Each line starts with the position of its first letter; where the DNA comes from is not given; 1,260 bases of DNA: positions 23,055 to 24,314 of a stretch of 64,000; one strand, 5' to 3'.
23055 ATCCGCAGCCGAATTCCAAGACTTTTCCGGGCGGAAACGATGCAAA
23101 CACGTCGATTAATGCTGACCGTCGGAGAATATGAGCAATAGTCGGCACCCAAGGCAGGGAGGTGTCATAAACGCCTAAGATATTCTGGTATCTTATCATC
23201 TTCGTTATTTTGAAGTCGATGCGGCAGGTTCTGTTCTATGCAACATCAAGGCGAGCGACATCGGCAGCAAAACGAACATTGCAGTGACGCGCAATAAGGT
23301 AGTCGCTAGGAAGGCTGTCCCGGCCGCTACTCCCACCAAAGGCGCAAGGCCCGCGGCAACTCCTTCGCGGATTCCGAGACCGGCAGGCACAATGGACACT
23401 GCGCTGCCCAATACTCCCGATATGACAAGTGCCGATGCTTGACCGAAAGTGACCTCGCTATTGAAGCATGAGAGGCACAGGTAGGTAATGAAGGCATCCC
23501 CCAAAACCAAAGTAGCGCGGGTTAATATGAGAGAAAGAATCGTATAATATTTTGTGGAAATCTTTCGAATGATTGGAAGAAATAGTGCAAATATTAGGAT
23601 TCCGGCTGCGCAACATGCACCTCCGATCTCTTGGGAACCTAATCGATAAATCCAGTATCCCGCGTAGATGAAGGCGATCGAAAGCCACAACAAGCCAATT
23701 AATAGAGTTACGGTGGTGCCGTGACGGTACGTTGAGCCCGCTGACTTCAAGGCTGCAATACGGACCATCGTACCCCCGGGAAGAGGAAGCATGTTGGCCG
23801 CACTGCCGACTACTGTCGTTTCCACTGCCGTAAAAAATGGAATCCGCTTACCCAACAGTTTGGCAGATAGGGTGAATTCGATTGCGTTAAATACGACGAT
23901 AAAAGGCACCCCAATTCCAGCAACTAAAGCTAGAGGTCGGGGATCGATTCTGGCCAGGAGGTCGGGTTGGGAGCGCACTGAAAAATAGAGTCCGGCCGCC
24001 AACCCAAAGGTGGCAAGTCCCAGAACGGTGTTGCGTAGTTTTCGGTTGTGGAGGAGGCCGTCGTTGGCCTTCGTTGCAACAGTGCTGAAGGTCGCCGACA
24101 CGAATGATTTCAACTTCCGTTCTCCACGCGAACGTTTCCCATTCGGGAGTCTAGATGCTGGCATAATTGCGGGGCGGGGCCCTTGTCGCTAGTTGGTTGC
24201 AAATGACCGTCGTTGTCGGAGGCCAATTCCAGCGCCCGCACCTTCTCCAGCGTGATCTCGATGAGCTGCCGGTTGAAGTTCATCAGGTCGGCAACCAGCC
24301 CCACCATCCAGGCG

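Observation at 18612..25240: Compositionally atypical glycosylation island: GT-C (PMT_2/ArnT-like) + GT4 + two SAM methyltransferases + flippase-like protein + GtrB-like GT2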

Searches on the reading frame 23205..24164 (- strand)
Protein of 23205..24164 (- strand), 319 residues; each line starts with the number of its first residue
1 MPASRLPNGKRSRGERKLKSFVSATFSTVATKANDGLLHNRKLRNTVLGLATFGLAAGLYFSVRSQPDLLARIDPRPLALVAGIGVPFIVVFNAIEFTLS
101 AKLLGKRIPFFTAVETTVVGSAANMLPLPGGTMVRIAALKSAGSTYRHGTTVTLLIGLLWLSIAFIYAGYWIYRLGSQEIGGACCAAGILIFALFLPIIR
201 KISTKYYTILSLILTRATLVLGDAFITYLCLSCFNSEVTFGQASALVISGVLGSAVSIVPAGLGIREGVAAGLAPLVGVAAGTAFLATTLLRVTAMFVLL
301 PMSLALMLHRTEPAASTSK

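Call 5: search_protein_families(library=pfam, proteins=[window:23205-24164:-], max_evalue=0.01)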
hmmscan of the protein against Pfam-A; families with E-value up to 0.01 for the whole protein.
window:23205-24164:- (319 aa): 1 family
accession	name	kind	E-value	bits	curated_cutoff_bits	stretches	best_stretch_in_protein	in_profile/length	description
PF03706.18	LPG_synthase_TM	-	2.8e-14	53.7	33.4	2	209-299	208-298/302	Lysylphosphatidylglycerol synthase TM region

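Call 8: search_protein_families(library=ncbifam, proteins=[window:23205-24164:-], max_evalue=0.01)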
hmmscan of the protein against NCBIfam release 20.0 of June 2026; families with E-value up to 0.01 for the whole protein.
window:23205-24164:- (319 aa): 2 families
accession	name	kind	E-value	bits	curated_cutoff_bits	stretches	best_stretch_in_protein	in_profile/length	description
TIGR00374.1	TIGR00374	subfamily_domain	1.1e-05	25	43.2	1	200-299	203-302/323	flippase-like domain-containing protein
NF033480.1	bifunc_MprF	equivalog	0.0023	16.2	600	1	70-309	36-294/841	bifunctional lysylphosphatidylglycerol flippase/synthetase MprF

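Call 11: find_homologous_proteins(query=window:23205-24164:-)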
Query window:23205-24164:- (319 aa): 158 proteins with E <= 0.001 among 8000 candidates; the best 120 are listed.
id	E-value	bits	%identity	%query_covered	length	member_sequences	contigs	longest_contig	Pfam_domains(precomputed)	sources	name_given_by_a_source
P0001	6.4e-116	405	99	59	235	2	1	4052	-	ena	-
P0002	2.1e-63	233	48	79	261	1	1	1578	PF03706.19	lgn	-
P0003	8.6e-62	227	48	83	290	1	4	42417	PF03706.19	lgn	-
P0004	1.6e-61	226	47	83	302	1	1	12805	PF03706.19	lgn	-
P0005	3.6e-61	225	47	82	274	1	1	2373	PF03706.19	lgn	-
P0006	3.3e-60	222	46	82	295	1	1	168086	PF03706.19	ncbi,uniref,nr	ncbi:lysylphosphatidylglycerol synthase domain-containing protein [uncultured Ruegeria sp.]|uniref:l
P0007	4.4e-60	222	46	87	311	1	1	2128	PF03706.19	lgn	-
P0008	5.1e-60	221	45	86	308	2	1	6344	PF03706.19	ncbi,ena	-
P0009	6.6e-60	221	44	86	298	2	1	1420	PF03706.19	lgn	-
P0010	1.2e-59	220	46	84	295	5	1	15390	PF03706.19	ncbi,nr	ncbi:MAG: lysylphosphatidylglycerol synthase domain-containing protein [Litoreibacter sp.]|nr:lysylp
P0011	1.6e-59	220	46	81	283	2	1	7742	PF03706.19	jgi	jgi:uncharacterized membrane protein YbhN (UPF0104 family)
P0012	3.7e-59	219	45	83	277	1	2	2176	PF03706.19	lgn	-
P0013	9.6e-59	217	47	84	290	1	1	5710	PF03706.19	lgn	-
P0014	1.2e-58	217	45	80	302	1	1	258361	PF03706.19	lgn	-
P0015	3.5e-58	215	43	87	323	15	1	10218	PF03706.19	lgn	-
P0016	6.6e-58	214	47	84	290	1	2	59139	PF03706.19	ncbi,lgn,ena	-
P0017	7.6e-58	214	41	90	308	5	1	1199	PF03706.19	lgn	-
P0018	2.1e-57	213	45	86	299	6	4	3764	PF03706.19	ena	-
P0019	2.3e-57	213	44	90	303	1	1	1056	PF03706.19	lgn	-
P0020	2.7e-57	212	45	83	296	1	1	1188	PF03706.19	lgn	-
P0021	5.6e-57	211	43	85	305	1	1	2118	PF03706.19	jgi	jgi:hypothetical protein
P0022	6.1e-57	211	44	82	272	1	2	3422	PF03706.19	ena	-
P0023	8.0e-57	211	43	83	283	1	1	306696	PF03706.19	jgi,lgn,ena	-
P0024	2.1e-56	210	43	85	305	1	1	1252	PF03706.19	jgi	jgi:hypothetical protein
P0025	2.2e-56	209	46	84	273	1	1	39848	PF03706.19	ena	-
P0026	2.3e-56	209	45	86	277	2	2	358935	PF03706.19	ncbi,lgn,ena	-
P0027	3.9e-56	209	43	87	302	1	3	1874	PF03706.19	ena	-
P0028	1.4e-55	207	40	87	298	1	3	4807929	PF03706.19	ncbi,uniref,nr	ncbi:lysylphosphatidylglycerol synthase domain-containing protein [Roseibium salinum]|uniref:Lysylph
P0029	1.8e-55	206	42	95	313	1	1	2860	PF03706.19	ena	-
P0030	2.3e-55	206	40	86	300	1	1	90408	PF03706.19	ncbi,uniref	ncbi:lysylphosphatidylglycerol synthase domain-containing protein [Vibrio natriegens]|uniref:lysylph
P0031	7.7e-55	204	42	85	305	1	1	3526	PF03706.19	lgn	-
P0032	8.2e-55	204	42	91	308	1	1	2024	PF03706.19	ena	-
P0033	1.2e-54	204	44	79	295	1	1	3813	PF03706.19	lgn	-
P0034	1.4e-54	204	42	86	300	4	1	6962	PF03706.19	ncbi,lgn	-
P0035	1.6e-54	203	40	87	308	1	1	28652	PF03706.19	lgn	-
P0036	2.2e-54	203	42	89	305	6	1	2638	PF03706.19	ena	-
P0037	2.3e-54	203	43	79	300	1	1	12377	PF03706.19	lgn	-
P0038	2.5e-54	203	44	82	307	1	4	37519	PF03706.19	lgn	-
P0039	3.4e-54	202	41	88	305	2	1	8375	PF03706.19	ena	-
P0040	5.2e-54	202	42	86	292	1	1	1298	PF03706.19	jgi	jgi:uncharacterized membrane protein YbhN (UPF0104 family)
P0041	9.9e-54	201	42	87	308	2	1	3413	PF03706.19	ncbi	-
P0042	1.2e-53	201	42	85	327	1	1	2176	PF03706.19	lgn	-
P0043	2.6e-53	199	42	86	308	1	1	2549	PF03706.19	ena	-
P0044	4.1e-53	199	44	83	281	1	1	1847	PF03706.19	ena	-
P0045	6.9e-53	198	42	81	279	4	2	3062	PF03706.19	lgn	-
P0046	7.2e-53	198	43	84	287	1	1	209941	PF03706.19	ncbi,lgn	ncbi:MAG: hypothetical protein AAF919_12555 [Pseudomonadota bacterium]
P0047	7.2e-53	198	41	88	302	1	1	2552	PF03706.19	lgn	-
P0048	7.4e-53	198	42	80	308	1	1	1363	PF03706.19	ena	-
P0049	1.1e-52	197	39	85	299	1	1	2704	PF03706.19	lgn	-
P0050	3.5e-52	196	43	86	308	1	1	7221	PF03706.19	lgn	-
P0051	4.1e-52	195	41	83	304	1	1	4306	PF03706.19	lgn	-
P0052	4.3e-52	195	43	81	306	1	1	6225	PF03706.19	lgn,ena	-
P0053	4.4e-52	195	41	86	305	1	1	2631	PF03706.19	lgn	-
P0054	4.6e-52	195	41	86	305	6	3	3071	PF03706.19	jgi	jgi:hypothetical protein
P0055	4.7e-52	195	39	85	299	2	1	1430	PF03706.19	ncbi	-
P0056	7.5e-52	195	40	86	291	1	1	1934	PF03706.19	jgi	jgi:uncharacterized membrane protein YbhN (UPF0104 family)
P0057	1.3e-51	194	42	79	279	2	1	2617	PF03706.19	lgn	-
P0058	1.9e-51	193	38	90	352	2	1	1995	PF03706.19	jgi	-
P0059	2.2e-51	193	42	85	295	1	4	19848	PF03706.19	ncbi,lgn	ncbi:MAG: hypothetical protein PVI79_04995 [Gammaproteobacteria bacterium]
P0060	2.3e-51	193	43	80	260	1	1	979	PF03706.19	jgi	jgi:uncharacterized membrane protein YbhN (UPF0104 family)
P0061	6.0e-51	192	38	89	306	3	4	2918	PF03706.19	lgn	-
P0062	6.3e-51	192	42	84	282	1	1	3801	PF03706.19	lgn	-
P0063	7.6e-51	191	39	92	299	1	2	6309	PF03706.19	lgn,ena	-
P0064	1.2e-50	191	42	82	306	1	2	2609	PF03706.19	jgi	-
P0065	1.3e-50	191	40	85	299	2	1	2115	PF03706.19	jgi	jgi:uncharacterized membrane protein YbhN (UPF0104 family)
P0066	2.8e-50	189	43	85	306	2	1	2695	PF03706.19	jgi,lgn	jgi:hypothetical protein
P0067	3.4e-50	189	43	80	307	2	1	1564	PF03706.19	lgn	-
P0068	7.1e-50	188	41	85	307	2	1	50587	PF03706.19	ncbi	-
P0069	7.8e-50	188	42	84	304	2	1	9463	PF03706.19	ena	-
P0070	8.3e-50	188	44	79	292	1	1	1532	PF03706.19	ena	-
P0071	2.8e-49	186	40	71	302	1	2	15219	PF03706.19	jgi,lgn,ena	-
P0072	2.9e-49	186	44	80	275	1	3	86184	PF03706.19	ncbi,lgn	-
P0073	4.2e-49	186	39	83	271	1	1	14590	PF03706.19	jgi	-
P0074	9.4e-49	184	40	79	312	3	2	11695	PF03706.19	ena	-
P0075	1.5e-48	184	40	83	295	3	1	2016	PF03706.19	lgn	-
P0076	1.5e-48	184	40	83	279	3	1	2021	PF03706.19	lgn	-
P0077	1.9e-48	183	41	76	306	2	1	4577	PF03706.19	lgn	-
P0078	1.9e-48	183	39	87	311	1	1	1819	PF03706.19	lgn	-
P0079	2.3e-48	183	45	78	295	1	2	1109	PF03706.19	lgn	-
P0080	3.9e-48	182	42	79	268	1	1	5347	PF03706.19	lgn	-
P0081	6.0e-48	182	45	72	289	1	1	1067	PF03706.19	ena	-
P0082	2.1e-47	180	39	86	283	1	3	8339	PF03706.19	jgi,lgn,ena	-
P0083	4.9e-47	179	38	86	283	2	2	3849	PF03706.19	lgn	-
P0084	1.7e-46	177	42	75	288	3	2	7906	PF03706.19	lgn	-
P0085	2.6e-46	176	40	92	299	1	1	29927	PF03706.19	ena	-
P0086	2.7e-46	176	43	76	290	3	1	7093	PF03706.19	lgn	-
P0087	1.8e-45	174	40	79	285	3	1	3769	PF03706.19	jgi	jgi:uncharacterized membrane protein YbhN (UPF0104 family)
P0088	1.8e-45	174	40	82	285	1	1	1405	PF03706.19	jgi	-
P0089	1.9e-45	174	39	84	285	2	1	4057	PF03706.19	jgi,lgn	-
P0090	4.2e-45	172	40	81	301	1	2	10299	PF03706.19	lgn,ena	-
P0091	6.1e-45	172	41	81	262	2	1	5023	PF03706.19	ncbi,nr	ncbi:MAG: lysylphosphatidylglycerol synthase domain-containing protein [Gammaproteobacteria bacteriu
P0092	9.4e-45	171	39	89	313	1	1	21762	PF03706.19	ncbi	-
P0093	1.0e-44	171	43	78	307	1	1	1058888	PF03706.19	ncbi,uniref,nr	ncbi:lysylphosphatidylglycerol synthase domain-containing protein [Nitratireductor sp. XY-223]|unire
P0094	1.9e-42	164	37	80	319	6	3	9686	PF03706.19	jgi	jgi:hypothetical protein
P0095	3.5e-42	163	47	63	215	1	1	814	PF03706.19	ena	-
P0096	6.8e-42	162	38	81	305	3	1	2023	PF03706.19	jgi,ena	-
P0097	3.5e-41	160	40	81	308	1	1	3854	PF03706.19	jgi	-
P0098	4.8e-41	159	40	79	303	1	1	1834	PF03706.19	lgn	-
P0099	1.1e-40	158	35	76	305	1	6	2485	PF03706.19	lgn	-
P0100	1.4e-40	158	41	81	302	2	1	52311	PF03706.19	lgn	-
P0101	1.9e-40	157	35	82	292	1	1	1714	PF03706.19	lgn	-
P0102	2.8e-40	157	38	79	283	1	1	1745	PF03706.19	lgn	-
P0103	5.5e-40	156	41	76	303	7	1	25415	PF03706.19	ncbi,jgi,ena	-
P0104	1.1e-39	155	43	65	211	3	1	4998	PF03706.19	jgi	jgi:hypothetical protein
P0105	4.2e-39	153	37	71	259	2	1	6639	PF03706.19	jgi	jgi:hypothetical protein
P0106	6.5e-39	152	38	77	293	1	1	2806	PF03706.19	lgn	-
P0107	7.1e-39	152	44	69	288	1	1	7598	PF03706.19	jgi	-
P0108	7.2e-39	152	40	78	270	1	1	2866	PF03706.19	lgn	-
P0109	1.9e-38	151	37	84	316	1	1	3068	PF03706.19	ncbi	-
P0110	2.4e-38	150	35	90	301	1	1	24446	PF03706.19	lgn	-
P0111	3.7e-38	150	43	69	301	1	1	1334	PF03706.19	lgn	-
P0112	3.7e-38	150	41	81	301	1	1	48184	PF03706.19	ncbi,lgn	-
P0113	3.2e-37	147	39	81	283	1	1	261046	PF03706.19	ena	-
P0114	2.7e-36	144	35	90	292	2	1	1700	PF03706.19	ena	-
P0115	3.4e-36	143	38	81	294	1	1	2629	PF03706.19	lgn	-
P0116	3.6e-36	143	36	83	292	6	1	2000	PF03706.19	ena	-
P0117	4.3e-36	143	35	77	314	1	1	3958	PF03706.19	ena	-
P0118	5.9e-36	142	37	86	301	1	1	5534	PF03706.19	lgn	-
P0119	2.3e-35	140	37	80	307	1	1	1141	PF03706.19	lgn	-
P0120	3.0e-35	140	38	77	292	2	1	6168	PF03706.19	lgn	-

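Call 12: find_encoding_contigs(protein=P0001, flank=10000, max_places=4)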
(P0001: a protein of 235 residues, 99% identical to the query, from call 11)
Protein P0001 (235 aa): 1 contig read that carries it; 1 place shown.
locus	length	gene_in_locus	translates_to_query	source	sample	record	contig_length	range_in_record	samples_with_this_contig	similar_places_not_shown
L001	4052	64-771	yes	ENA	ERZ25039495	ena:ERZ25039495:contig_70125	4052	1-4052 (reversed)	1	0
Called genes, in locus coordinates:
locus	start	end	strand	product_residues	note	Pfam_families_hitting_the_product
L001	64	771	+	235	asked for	-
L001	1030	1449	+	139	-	-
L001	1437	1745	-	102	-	-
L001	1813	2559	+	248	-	PF03141:Methyltransf_29 (faint), PF13489:Methyltransf_23, PF08241:Methyltransf_11, PF08242:Methyltransf_12, PF13649:Methyltransf_25, PF13847:Methyltransf_31 (weak)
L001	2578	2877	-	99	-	PF00534:Glycos_transf_1, PF13524:Glyco_trans_1_2 (weak), PF13692:Glyco_trans_1_4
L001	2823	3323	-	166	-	PF00534:Glycos_transf_1 (faint), PF13692:Glyco_trans_1_4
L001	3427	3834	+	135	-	-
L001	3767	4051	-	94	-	?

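Call 13: find_encoding_contigs(protein=P0006, flank=10000, max_places=3)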
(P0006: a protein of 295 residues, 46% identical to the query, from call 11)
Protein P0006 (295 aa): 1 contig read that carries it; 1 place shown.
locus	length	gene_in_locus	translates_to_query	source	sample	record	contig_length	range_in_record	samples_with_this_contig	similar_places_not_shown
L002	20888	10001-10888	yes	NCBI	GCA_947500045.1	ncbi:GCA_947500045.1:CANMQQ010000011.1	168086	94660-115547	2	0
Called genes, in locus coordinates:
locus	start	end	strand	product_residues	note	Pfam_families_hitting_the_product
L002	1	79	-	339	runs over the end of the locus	PF01547:SBP_bac_1, PF13531:SBP_bac_11, PF13416:SBP_bac_8, PF13343:SBP_bac_6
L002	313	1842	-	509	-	PF00884:Sulfatase, PF01663:Phosphodiest (faint), PF16347:SGSH_C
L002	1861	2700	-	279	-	PF00892:EamA (weak)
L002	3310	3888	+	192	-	PF00665:rve (weak), PF13610:DDE_Tnp_IS240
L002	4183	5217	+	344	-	PF00535:Glycos_transf_2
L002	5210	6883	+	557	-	-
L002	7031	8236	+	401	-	PF13439:Glyco_transf_4, PF13579:Glyco_trans_4_4, PF00534:Glycos_transf_1, PF13692:Glyco_trans_1_4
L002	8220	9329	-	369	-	PF04230:PS_pyruv_trans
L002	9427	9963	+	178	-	PF05219:DREV (weak), PF13489:Methyltransf_23, PF08241:Methyltransf_11, PF08242:Methyltransf_12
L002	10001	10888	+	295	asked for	PF03706:LPG_synthase_TM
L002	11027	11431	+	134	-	PF01548:DEDD_Tnp_IS110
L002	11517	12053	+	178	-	PF02371:Transposase_20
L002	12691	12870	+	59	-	-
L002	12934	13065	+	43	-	-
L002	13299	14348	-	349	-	-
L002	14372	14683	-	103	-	PF00355:Rieske, PF13806:Rieske_2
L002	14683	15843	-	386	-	PF00487:FA_desaturase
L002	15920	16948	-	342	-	PF00356:LacI, PF00532:Peripla_BP_1, PF13407:Peripla_BP_4 (weak), PF13377:Peripla_BP_3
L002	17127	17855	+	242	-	PF00106:adh_short, PF13561:adh_short_C2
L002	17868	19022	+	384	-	PF01408:GFO_IDH_MocA, PF03447:NAD_binding_3, PF02894:GFO_IDH_MocA_C, PF22725:GFO_IDH_MocA_C3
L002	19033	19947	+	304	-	PF01261:AP_endonuc_2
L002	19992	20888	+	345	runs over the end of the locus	PF13407:Peripla_BP_4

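Call 14: find_encoding_contigs(protein=P0028, flank=10000, max_places=3)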
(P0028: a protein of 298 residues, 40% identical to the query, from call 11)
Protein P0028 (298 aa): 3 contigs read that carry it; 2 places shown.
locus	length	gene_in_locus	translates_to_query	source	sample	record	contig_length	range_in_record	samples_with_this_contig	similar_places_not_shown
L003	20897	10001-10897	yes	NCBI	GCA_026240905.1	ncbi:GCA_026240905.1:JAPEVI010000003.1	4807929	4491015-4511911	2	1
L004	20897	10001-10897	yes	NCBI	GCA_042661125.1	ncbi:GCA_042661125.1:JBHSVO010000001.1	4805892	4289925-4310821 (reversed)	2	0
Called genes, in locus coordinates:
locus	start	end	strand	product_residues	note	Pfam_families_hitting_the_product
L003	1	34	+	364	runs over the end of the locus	-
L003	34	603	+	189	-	PF03734:YkuD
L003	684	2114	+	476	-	PF00437:T2SSE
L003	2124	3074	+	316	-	PF00482:T2SSF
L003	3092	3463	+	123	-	-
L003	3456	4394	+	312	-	PF00482:T2SSF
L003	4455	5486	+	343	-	PF00535:Glycos_transf_2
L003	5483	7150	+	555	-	-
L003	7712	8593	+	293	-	PF02475:TRM5-TYW2_MTfase (weak), PF05050:Methyltransf_21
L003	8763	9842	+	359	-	PF13439:Glyco_transf_4 (weak), PF00534:Glycos_transf_1, PF13692:Glyco_trans_1_4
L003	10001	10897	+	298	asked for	PF03706:LPG_synthase_TM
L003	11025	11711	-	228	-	PF01965:DJ-1_PfpI (weak), PF00165:HTH_AraC (weak), PF12833:HTH_18, PF00165:HTH_AraC (weak)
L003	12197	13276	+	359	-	PF21320:WHD_Rv2258c, PF13489:Methyltransf_23, PF05175:MTS, PF02390:Methyltransf_4 (weak), PF13847:Methyltransf_31, PF08241:Methyltransf_11, PF08242:Methyltransf_12, PF13649:Methyltransf_25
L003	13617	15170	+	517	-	PF04349:MdoG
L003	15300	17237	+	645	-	PF08298:AAA_PrkA, PF06798:PrkA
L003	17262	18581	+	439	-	PF04285:DUF444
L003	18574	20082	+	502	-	PF04293:SpoVR, PF24755:SpoVR_C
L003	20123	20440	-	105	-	-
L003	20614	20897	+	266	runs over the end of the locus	-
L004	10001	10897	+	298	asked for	PF03706:LPG_synthase_TM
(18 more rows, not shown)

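Call 18: search_protein_families(library=pfam, proteins=[L002:5210-6883:+, L003:5483-7150:+], max_evalue=0.01)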
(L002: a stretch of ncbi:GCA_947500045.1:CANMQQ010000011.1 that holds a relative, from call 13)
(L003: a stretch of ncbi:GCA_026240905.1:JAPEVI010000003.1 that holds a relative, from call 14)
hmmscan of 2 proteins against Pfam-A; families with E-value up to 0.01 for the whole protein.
L002:5210-6883:+ (557 aa): 1 family
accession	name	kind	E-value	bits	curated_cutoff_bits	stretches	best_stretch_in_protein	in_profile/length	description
PF13231.12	PMT_2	-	0.00036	21.2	26.1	1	87-200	20-135/160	Dolichyl-phosphate-mannose-protein mannosyltransferase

L003:5483-7150:+ (555 aa): 0 families

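Call 20: list_cluster_members(proteins=[P0121, window:23205-24164:-, window:22390-23199:-, window:21594-22424:-, window:20377-21648:+, window:24110-25156:-, window:26209-27843:+, window:17912-18451:-])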
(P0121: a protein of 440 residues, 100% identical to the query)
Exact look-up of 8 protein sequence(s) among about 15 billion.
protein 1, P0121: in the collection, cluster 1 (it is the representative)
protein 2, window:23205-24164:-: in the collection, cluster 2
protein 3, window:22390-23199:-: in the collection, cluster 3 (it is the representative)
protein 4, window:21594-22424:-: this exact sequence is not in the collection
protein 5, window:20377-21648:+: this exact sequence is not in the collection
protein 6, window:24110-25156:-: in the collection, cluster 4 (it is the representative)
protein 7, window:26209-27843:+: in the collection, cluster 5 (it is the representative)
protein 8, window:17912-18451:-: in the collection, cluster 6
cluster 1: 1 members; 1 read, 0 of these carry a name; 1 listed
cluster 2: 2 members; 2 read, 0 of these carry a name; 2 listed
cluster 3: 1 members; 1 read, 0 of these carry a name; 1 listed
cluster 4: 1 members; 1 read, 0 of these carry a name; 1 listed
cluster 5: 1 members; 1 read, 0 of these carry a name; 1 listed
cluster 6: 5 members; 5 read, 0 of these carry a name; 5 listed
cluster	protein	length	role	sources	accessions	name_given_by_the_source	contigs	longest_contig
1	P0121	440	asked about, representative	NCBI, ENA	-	-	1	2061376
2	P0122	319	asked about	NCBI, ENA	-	-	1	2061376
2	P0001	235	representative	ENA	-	-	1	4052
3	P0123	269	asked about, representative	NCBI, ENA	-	-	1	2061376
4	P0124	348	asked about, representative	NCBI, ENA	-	-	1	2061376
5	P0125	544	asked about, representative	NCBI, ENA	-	-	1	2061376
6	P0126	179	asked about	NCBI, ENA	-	-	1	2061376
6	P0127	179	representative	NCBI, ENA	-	-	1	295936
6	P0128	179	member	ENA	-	-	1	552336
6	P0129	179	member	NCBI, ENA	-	-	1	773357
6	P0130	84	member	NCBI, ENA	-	-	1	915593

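Call 21: find_encoding_contigs(protein=P0127, flank=10000, max_places=3)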
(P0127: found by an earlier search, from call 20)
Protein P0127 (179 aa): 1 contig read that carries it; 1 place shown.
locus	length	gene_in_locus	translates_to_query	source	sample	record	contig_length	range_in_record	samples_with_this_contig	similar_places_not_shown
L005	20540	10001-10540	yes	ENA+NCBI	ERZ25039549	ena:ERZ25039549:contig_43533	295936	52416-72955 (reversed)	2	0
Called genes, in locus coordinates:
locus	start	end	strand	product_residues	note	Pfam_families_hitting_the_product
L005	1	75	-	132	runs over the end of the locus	PF00355:Rieske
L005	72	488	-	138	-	PF01878:EVE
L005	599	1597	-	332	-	PF01210:NAD_Gly3P_dh_N, PF02558:ApbA, PF03807:F420_oxidored, PF07479:NAD_Gly3P_dh_C, PF20618:GPD_NAD_C_bact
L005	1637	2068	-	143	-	PF00254:FKBP_C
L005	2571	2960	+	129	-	PF07883:Cupin_2, PF02311:AraC_binding (weak)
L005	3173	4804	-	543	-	PF00118:Cpn60_TCP1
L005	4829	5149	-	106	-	PF00166:Cpn10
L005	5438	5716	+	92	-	PF06233:Usg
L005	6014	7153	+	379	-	-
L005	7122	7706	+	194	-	-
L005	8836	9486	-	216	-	-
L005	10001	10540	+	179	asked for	PF07883:Cupin_2 (weak)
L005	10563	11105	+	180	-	PF07883:Cupin_2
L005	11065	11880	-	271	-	PF07690:MFS_1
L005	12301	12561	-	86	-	-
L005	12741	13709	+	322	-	PF03480:DctP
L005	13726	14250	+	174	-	PF04290:DctQ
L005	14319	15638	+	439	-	PF06808:DctM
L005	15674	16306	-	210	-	-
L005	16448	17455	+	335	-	PF03480:DctP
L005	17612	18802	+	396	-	PF00296:Bac_luciferase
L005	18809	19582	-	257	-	PF00561:Abhydrolase_1, PF12146:Hydrolase_4, PF12697:Abhydrolase_6, PF20408:Abhydrolase_11 (faint)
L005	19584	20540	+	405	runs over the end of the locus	PF13477:Glyco_trans_4_2 (weak), PF13439:Glyco_transf_4, PF13579:Glyco_trans_4_4, PF00534:Glycos_transf_1, PF13692:Glyco_trans_1_4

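Call 22: find_encoding_contigs(protein=P0129, flank=10000, max_places=3)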
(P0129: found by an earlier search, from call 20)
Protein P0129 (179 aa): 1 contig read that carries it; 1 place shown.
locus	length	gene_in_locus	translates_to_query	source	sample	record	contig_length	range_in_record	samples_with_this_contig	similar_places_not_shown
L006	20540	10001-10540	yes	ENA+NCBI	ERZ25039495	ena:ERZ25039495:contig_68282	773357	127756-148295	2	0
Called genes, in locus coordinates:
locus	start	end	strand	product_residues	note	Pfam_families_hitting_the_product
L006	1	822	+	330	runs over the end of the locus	PF00535:Glycos_transf_2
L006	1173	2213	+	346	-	PF13522:GATase_6, PF13537:GATase_7, PF00733:Asn_synthase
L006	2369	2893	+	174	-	PF00733:Asn_synthase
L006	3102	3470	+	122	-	PF13847:Methyltransf_31, PF08241:Methyltransf_11, PF08242:Methyltransf_12 (weak), PF13649:Methyltransf_25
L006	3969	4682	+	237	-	PF02353:CMAS, PF13489:Methyltransf_23, PF13847:Methyltransf_31, PF08241:Methyltransf_11, PF08242:Methyltransf_12, PF13649:Methyltransf_25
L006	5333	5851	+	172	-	PF00534:Glycos_transf_1, PF13524:Glyco_trans_1_2, PF13692:Glyco_trans_1_4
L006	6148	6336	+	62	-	-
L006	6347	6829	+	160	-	PF03706:LPG_synthase_TM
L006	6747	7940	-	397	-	PF04007:DUF354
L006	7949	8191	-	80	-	-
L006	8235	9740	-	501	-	PF13231:PMT_2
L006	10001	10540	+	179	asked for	PF07883:Cupin_2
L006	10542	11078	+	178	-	PF07883:Cupin_2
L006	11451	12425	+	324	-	PF03480:DctP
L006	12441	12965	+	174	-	PF04290:DctQ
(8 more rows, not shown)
